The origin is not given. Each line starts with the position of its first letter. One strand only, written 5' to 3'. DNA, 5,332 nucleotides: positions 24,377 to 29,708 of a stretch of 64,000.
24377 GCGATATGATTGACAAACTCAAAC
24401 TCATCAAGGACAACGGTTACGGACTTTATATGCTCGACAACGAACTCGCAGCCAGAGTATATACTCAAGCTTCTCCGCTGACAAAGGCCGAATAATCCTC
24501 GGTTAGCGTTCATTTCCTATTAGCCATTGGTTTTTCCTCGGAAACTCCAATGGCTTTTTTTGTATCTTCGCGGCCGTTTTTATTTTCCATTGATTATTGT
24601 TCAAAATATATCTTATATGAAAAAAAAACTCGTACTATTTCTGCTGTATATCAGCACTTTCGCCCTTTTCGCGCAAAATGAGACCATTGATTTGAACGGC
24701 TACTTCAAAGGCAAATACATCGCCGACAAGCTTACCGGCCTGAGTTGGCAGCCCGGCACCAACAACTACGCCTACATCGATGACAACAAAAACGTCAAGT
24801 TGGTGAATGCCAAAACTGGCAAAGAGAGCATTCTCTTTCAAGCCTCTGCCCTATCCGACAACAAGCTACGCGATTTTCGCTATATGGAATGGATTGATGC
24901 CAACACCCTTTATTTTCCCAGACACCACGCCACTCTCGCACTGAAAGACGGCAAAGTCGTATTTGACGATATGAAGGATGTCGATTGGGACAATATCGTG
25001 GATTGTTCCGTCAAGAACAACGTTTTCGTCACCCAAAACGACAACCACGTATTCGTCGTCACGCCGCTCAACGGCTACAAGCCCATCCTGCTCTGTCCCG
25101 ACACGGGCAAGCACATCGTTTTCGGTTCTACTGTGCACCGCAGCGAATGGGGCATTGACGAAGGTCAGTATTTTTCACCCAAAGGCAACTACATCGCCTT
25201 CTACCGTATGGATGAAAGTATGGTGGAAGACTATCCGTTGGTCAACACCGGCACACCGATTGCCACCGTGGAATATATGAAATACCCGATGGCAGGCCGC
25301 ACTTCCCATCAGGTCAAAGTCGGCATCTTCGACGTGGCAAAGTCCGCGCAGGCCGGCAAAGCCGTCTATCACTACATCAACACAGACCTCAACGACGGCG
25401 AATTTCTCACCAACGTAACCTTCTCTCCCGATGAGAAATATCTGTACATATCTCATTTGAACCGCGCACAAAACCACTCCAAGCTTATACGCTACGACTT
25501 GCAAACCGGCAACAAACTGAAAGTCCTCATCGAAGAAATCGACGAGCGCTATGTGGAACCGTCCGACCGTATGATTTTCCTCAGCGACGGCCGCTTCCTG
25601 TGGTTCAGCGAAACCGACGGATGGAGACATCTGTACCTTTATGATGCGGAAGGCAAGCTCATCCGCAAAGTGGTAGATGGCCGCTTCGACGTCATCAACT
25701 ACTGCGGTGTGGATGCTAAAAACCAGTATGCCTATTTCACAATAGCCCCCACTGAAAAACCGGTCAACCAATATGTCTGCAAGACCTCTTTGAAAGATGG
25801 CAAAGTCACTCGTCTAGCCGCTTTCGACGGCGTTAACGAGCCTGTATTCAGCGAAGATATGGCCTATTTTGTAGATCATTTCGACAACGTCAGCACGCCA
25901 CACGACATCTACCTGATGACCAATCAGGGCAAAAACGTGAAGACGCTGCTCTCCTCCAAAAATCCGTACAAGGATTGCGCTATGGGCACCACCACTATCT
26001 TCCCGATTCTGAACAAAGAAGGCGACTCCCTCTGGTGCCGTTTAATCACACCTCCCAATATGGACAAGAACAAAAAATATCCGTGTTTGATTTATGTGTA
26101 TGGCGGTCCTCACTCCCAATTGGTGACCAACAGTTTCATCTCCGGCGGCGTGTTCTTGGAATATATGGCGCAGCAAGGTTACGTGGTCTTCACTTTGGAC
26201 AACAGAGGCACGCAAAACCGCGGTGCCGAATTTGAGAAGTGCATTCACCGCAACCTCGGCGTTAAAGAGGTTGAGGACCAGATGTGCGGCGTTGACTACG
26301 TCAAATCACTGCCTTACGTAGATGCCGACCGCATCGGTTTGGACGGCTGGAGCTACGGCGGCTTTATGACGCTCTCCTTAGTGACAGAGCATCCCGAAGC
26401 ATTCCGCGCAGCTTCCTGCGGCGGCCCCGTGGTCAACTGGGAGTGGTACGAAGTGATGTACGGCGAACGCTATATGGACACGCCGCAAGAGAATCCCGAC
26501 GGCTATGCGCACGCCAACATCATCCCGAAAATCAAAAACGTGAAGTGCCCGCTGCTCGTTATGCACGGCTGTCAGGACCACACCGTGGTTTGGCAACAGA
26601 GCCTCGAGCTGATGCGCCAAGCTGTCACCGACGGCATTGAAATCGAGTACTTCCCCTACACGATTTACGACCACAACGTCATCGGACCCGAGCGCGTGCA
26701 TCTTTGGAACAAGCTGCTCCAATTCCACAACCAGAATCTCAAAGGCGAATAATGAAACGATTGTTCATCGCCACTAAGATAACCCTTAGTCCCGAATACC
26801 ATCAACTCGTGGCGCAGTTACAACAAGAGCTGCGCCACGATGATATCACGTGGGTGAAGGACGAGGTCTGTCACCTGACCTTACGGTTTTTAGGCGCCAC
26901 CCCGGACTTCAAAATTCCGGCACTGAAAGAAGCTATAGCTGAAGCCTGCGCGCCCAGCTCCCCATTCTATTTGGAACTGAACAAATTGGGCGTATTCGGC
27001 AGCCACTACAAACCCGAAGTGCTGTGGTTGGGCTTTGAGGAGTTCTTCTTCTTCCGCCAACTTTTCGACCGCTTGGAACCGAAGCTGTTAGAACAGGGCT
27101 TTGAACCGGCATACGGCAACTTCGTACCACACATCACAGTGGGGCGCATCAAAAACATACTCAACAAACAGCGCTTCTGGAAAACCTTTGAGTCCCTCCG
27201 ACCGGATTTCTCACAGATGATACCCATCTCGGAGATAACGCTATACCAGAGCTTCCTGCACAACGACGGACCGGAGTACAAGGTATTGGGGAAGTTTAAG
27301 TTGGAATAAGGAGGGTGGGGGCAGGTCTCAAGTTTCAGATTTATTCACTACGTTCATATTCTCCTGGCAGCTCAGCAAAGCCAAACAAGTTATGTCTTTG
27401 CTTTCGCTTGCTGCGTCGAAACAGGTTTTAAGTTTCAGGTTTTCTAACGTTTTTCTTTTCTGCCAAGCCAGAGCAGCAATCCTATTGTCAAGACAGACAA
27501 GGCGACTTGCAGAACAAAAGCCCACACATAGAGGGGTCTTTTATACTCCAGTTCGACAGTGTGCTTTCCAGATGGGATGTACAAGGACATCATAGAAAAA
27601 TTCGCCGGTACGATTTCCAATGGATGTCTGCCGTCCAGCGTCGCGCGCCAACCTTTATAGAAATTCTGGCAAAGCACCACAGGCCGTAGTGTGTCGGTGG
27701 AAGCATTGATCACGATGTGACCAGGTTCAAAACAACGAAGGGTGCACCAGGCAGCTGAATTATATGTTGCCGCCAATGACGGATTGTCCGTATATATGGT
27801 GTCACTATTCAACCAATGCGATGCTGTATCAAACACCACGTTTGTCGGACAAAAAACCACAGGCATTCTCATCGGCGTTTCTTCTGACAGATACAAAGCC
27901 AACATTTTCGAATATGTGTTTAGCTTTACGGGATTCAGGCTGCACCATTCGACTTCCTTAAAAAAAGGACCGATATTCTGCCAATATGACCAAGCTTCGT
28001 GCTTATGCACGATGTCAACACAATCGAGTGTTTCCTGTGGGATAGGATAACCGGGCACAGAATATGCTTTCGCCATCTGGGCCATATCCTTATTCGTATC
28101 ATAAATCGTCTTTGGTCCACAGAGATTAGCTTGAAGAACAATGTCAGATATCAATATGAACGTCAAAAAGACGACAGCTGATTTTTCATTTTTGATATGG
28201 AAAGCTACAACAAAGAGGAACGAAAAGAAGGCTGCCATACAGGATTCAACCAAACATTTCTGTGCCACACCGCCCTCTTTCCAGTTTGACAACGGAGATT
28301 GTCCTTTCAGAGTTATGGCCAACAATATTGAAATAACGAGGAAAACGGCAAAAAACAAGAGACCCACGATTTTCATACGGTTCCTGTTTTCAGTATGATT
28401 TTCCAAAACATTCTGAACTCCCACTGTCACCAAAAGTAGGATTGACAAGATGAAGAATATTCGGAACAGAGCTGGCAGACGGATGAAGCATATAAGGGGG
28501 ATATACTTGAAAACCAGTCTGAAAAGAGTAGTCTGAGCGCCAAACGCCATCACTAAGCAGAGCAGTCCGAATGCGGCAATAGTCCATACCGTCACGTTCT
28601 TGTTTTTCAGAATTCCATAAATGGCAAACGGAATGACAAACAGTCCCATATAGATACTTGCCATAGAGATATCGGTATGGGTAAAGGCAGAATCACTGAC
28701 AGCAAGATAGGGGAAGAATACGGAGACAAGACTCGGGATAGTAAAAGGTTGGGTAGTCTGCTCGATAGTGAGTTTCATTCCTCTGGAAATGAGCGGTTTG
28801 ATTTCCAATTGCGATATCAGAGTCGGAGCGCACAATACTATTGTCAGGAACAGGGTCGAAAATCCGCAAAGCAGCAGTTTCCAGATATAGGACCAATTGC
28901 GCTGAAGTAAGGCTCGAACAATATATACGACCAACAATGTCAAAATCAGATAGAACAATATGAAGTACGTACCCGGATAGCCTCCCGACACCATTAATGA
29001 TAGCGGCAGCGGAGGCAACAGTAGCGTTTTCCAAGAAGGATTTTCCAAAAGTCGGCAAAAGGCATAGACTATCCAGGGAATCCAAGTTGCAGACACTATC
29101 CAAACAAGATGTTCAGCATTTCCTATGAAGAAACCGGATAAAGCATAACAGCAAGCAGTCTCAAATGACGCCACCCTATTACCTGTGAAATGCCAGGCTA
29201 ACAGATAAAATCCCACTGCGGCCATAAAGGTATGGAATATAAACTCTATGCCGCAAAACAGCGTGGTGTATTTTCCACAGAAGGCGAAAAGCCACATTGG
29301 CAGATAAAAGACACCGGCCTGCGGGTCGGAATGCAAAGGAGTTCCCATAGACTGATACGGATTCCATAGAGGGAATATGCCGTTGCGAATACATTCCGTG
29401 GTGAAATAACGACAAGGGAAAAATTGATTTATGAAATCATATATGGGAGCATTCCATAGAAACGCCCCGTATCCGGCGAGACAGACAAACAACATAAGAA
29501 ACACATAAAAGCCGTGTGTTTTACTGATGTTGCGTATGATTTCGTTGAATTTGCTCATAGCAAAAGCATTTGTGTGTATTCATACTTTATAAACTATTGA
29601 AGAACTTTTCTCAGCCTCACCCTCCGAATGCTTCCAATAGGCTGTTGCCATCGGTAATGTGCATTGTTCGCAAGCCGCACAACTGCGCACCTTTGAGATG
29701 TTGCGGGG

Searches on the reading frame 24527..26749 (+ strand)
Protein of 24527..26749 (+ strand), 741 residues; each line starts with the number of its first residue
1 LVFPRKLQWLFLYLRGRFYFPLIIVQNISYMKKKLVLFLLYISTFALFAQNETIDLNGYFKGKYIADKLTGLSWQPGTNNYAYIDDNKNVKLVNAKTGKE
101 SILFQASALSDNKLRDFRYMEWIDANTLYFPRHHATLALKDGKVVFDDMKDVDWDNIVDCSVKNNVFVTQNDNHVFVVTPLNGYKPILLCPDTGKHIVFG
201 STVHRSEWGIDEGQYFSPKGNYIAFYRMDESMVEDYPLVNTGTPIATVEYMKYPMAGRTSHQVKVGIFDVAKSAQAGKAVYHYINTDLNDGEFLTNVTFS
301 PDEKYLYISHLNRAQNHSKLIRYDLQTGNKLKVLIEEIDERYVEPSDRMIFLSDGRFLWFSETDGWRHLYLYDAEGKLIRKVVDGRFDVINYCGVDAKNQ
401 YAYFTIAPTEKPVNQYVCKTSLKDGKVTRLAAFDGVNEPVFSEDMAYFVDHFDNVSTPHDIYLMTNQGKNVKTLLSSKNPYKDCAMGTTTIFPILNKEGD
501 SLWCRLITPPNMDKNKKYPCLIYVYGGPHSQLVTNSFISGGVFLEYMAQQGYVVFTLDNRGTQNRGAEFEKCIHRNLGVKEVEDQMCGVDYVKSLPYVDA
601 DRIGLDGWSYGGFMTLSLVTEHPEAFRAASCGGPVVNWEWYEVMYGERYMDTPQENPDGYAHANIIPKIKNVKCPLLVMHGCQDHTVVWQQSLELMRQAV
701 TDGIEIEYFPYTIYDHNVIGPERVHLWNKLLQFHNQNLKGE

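Call 55: search_protein_families(library=pfam, proteins=[window:24527-26749:+], max_evalue=0.001)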
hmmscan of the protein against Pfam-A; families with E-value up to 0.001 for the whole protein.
window:24527-26749:+ (741 aa): 8 families
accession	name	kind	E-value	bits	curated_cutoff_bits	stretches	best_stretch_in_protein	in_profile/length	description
PF00930.27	DPPIV_N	-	6.9e-54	183.3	22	1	158-458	48-353/354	Dipeptidyl peptidase IV (DPP IV) N-terminal region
PF00326.27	Peptidase_S9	-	4.3e-45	154.3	22.6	1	545-740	8-212/213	Prolyl oligopeptidase family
PF02129.25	Peptidase_S15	-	1.7e-11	44.7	23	1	499-639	2-133/262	X-Pro dipeptidyl-peptidase (S15 family)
PF20434.5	BD-FAE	-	8.8e-09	35.6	26.8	0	651-697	166-213/215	BD-FAE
PF01738.24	DLH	-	3.1e-07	30.6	21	1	546-707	36-177/217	Dienelactone hydrolase family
PF12146.15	Hydrolase_4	-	3.1e-07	30.4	27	0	544-641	24-116/239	Serine aminopeptidase, S33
PF00561.26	Abhydrolase_1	-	2.9e-05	24.3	25.8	0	520-629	2-97/245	alpha/beta hydrolase fold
PF08840.17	BAAT_C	-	0.0002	21.9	20.9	0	588-645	9-66/210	BAAT / Acyl-CoA thioester hydrolase C terminal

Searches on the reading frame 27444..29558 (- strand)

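Call 55: search_protein_families(library=pfam, proteins=[window:27444-29558:-], max_evalue=0.001)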
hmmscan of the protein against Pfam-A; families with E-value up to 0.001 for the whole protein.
window:27444-29558:- (704 aa): 1 family
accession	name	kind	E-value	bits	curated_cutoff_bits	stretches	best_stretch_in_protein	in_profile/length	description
PF09586.16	YfhO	-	7.3e-13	48.2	28.5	1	111-478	102-441/835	Bacterial membrane protein YfhO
